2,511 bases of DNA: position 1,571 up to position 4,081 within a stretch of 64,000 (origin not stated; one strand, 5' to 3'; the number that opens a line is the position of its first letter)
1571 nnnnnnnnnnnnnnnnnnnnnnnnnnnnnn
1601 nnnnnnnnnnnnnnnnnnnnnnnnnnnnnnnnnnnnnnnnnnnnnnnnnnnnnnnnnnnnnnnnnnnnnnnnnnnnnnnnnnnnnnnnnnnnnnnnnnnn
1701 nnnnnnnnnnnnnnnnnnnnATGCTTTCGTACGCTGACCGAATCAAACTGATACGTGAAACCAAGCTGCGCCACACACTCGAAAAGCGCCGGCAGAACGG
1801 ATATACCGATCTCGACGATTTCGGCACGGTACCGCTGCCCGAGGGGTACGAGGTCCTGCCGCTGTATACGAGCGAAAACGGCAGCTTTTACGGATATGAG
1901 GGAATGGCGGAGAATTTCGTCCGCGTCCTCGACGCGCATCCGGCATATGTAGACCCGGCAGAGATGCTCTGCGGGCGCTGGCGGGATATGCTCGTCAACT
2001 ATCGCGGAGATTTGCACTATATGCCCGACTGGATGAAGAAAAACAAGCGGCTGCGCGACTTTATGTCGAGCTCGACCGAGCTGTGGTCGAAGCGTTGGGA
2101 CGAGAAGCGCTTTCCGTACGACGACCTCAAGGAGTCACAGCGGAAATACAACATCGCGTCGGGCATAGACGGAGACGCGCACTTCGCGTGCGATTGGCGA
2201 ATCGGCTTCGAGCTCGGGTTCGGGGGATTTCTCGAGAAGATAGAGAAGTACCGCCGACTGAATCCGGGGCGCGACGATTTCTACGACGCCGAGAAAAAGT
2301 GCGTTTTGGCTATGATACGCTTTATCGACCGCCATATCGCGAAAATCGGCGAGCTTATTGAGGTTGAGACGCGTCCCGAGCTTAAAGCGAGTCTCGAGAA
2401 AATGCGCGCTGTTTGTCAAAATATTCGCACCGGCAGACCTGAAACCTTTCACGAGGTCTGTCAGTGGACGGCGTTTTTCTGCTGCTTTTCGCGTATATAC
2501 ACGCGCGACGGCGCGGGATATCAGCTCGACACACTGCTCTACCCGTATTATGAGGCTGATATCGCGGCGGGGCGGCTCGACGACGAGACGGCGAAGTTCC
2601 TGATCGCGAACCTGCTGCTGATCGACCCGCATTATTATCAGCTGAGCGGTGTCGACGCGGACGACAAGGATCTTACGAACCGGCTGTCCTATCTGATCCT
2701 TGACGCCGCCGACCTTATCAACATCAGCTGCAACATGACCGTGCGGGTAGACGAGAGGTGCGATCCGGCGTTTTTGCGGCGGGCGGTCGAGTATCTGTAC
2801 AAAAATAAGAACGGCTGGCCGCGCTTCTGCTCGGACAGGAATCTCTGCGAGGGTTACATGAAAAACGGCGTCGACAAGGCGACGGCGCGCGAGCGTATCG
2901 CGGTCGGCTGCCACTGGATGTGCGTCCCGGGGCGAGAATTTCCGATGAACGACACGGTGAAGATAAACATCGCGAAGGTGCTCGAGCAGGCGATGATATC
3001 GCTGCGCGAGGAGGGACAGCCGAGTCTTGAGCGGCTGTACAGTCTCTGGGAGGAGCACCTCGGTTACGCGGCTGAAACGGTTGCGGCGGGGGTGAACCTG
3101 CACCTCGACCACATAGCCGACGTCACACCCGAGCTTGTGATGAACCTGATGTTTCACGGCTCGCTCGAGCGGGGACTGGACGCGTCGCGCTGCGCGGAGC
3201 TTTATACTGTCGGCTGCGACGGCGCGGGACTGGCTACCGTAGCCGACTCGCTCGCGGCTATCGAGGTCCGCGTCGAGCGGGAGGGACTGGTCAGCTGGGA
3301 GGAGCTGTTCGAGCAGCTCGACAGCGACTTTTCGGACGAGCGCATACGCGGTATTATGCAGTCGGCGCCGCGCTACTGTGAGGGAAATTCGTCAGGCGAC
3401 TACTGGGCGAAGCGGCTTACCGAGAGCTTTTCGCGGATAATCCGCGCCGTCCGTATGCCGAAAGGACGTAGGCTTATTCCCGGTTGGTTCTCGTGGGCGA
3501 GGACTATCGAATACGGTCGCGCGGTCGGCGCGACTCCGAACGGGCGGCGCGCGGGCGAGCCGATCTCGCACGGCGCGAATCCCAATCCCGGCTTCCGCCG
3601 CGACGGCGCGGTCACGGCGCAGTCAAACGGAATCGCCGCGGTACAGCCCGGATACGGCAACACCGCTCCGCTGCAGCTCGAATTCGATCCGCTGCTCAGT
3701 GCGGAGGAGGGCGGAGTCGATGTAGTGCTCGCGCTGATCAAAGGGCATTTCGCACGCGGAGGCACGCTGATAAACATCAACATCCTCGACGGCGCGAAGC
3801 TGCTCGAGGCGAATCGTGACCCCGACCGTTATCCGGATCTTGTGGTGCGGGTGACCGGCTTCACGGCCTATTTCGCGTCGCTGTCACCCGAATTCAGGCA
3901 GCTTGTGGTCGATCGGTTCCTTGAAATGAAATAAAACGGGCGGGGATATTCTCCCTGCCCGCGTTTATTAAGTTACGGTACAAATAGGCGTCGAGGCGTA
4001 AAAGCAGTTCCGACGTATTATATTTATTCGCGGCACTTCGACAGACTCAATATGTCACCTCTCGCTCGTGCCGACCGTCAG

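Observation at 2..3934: Oxidoreductase, activase and glycyl radical enzyme operon whose GRE has a non-canonical thiyl loop (GCHWMC)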

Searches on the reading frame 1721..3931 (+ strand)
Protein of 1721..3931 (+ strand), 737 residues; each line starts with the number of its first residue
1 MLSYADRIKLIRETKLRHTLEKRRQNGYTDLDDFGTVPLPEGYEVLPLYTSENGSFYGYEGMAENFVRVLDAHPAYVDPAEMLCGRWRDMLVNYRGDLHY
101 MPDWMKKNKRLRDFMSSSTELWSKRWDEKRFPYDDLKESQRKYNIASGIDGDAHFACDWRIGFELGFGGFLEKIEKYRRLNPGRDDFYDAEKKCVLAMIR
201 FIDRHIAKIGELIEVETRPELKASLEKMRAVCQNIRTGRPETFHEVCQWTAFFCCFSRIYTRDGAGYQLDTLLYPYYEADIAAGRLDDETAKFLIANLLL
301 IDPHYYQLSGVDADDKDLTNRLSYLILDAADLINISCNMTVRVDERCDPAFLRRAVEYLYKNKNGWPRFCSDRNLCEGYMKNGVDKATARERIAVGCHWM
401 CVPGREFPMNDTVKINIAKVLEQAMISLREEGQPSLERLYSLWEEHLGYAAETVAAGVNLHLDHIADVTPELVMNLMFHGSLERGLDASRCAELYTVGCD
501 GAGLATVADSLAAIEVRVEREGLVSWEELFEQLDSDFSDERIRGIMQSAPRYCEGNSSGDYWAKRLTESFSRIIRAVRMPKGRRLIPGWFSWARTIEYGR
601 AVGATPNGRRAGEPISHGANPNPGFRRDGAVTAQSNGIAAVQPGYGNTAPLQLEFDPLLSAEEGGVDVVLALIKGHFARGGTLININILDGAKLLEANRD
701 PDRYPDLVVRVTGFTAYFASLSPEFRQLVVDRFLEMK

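Call 3: search_protein_families(library=pfam, proteins=[window:1721-3931:+], max_evalue=0.01)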
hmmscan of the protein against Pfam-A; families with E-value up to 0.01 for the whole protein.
window:1721-3931:+ (737 aa): 2 families
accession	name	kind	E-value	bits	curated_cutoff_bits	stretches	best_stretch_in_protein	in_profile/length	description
PF02901.20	PFL-like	-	3.6e-86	290.7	24.3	1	51-599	35-647/647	Pyruvate formate lyase-like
PF01228.26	Gly_radical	-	1.7e-11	45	22.2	1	616-718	2-105/106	Glycine radical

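Call 4: search_protein_families(library=ncbifam, proteins=[window:1721-3931:+], max_evalue=0.01)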
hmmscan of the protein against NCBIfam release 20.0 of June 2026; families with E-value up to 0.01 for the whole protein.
window:1721-3931:+ (737 aa): 12 families
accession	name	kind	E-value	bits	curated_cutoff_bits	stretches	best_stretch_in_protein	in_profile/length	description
TIGR01774.1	PFL2-3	subfamily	2.9e-71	240.8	678.2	2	308-732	340-781/786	formate C-acetyltransferase/glycerol dehydratase family glycyl radical enzyme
NF048011.1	SfplDhtHpsGDes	equivalog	4e-53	180.9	1000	3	502-732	583-816/821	(2S)-3-sulfopropanediol dehydratase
NF048009.1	SfplDhtHpfGKleb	equivalog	1.2e-50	172.5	1000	2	308-732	368-819/824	(2S)-3-sulfopropanediol dehydratase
NF043068.1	glycl_HYPD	equivalog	9.5e-50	169.4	1100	2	308-732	340-779/784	trans-4-hydroxy-L-proline dehydratase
NF007437.0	PRK09983.1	equivalog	1.1e-48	165.9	1109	1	141-732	143-760/765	formate C-acetyltransferase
TIGR04394.1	choline_CutC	equivalog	1.4e-42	146.2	1050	2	308-732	343-783/789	choline trimethylamine-lyase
NF033715.1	glycyl_HPDL_Lrg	equivalog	2.5e-25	88.5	1150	2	546-730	710-894/901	4-hydroxyphenylacetate decarboxylase large subunit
NF033718.1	indole_decarb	equivalog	8.4e-25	87.1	1100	1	549-730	680-861/868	indoleacetate decarboxylase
TIGR01255.1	pyr_form_ly_1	equivalog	1.1e-21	77.1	994.2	1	496-734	506-740/744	formate C-acetyltransferase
NF038360.1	rad_fix_GrcA3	exception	5.6e-12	45.6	158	1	665-732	5-72/78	autonomous glycyl radical cofactor GrcA3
TIGR04365.1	spare_glycyl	equivalog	1.7e-09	38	170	1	678-732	66-120/126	autonomous glycyl radical cofactor GrcA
NF008341.1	PRK11127.1-1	equivalog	5.1e-08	32.8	145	1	684-733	26-75/80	autonomous glycyl radical cofactor GrcA2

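Call 5: search_solved_structures(query=window:1721-3931:+, max_evalue=0.01, show_alignments=3)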
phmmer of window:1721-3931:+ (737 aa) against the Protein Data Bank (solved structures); distinct sequences matched with E-value up to 0.01: 36.
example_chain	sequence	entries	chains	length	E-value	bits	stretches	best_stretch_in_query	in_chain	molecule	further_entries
2f3o_A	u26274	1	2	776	1.3e-52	182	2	308-732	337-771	pyruvate formate-lyase 2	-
1r8w_A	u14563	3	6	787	6.5e-49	169.8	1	150-730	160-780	glycerol dehydratase | B12-independent glycerol dehydratase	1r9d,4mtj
5i2a_A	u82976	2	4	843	4.8e-42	147.1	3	540-732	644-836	Diol-dehydratase | Diol dehydratase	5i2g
8id0_A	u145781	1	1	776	1.9e-41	145.1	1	207-732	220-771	formate C-acetyltransferase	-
5ymr_B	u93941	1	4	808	2.7e-40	141.3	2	308-730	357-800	Formate acetyltransferase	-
8yjo_A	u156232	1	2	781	5.9e-39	136.9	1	308-732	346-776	Probable dehydratase PflD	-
9rco_A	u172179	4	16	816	2.6e-38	134.7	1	150-732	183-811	Glycyl radical protein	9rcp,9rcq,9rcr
6vxc_A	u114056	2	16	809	1.5e-37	132.3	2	308-732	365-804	Trans-4-hydroxy-L-proline dehydratase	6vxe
5fav_A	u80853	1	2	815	1e-36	129.5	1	172-732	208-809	Choline trimethylamine-lyase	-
9ht9_A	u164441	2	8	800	1.2e-36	129.2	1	172-732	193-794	Choline trimethylamine-lyase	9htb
9r0v_A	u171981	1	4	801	1.2e-36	129.2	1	172-732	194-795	Choline trimethylamine-lyase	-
5kdp_A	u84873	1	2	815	1.3e-36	129.1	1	172-732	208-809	Choline trimethylamine-lyase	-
6vue_A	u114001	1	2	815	1.3e-36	129.1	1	172-732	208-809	Choline trimethylamine-lyase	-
5fay_A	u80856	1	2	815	1.4e-36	129.1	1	172-732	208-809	Choline trimethylamine-lyase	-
5fau_A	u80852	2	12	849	1.6e-36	128.8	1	172-732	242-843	Choline trimethylamine-lyase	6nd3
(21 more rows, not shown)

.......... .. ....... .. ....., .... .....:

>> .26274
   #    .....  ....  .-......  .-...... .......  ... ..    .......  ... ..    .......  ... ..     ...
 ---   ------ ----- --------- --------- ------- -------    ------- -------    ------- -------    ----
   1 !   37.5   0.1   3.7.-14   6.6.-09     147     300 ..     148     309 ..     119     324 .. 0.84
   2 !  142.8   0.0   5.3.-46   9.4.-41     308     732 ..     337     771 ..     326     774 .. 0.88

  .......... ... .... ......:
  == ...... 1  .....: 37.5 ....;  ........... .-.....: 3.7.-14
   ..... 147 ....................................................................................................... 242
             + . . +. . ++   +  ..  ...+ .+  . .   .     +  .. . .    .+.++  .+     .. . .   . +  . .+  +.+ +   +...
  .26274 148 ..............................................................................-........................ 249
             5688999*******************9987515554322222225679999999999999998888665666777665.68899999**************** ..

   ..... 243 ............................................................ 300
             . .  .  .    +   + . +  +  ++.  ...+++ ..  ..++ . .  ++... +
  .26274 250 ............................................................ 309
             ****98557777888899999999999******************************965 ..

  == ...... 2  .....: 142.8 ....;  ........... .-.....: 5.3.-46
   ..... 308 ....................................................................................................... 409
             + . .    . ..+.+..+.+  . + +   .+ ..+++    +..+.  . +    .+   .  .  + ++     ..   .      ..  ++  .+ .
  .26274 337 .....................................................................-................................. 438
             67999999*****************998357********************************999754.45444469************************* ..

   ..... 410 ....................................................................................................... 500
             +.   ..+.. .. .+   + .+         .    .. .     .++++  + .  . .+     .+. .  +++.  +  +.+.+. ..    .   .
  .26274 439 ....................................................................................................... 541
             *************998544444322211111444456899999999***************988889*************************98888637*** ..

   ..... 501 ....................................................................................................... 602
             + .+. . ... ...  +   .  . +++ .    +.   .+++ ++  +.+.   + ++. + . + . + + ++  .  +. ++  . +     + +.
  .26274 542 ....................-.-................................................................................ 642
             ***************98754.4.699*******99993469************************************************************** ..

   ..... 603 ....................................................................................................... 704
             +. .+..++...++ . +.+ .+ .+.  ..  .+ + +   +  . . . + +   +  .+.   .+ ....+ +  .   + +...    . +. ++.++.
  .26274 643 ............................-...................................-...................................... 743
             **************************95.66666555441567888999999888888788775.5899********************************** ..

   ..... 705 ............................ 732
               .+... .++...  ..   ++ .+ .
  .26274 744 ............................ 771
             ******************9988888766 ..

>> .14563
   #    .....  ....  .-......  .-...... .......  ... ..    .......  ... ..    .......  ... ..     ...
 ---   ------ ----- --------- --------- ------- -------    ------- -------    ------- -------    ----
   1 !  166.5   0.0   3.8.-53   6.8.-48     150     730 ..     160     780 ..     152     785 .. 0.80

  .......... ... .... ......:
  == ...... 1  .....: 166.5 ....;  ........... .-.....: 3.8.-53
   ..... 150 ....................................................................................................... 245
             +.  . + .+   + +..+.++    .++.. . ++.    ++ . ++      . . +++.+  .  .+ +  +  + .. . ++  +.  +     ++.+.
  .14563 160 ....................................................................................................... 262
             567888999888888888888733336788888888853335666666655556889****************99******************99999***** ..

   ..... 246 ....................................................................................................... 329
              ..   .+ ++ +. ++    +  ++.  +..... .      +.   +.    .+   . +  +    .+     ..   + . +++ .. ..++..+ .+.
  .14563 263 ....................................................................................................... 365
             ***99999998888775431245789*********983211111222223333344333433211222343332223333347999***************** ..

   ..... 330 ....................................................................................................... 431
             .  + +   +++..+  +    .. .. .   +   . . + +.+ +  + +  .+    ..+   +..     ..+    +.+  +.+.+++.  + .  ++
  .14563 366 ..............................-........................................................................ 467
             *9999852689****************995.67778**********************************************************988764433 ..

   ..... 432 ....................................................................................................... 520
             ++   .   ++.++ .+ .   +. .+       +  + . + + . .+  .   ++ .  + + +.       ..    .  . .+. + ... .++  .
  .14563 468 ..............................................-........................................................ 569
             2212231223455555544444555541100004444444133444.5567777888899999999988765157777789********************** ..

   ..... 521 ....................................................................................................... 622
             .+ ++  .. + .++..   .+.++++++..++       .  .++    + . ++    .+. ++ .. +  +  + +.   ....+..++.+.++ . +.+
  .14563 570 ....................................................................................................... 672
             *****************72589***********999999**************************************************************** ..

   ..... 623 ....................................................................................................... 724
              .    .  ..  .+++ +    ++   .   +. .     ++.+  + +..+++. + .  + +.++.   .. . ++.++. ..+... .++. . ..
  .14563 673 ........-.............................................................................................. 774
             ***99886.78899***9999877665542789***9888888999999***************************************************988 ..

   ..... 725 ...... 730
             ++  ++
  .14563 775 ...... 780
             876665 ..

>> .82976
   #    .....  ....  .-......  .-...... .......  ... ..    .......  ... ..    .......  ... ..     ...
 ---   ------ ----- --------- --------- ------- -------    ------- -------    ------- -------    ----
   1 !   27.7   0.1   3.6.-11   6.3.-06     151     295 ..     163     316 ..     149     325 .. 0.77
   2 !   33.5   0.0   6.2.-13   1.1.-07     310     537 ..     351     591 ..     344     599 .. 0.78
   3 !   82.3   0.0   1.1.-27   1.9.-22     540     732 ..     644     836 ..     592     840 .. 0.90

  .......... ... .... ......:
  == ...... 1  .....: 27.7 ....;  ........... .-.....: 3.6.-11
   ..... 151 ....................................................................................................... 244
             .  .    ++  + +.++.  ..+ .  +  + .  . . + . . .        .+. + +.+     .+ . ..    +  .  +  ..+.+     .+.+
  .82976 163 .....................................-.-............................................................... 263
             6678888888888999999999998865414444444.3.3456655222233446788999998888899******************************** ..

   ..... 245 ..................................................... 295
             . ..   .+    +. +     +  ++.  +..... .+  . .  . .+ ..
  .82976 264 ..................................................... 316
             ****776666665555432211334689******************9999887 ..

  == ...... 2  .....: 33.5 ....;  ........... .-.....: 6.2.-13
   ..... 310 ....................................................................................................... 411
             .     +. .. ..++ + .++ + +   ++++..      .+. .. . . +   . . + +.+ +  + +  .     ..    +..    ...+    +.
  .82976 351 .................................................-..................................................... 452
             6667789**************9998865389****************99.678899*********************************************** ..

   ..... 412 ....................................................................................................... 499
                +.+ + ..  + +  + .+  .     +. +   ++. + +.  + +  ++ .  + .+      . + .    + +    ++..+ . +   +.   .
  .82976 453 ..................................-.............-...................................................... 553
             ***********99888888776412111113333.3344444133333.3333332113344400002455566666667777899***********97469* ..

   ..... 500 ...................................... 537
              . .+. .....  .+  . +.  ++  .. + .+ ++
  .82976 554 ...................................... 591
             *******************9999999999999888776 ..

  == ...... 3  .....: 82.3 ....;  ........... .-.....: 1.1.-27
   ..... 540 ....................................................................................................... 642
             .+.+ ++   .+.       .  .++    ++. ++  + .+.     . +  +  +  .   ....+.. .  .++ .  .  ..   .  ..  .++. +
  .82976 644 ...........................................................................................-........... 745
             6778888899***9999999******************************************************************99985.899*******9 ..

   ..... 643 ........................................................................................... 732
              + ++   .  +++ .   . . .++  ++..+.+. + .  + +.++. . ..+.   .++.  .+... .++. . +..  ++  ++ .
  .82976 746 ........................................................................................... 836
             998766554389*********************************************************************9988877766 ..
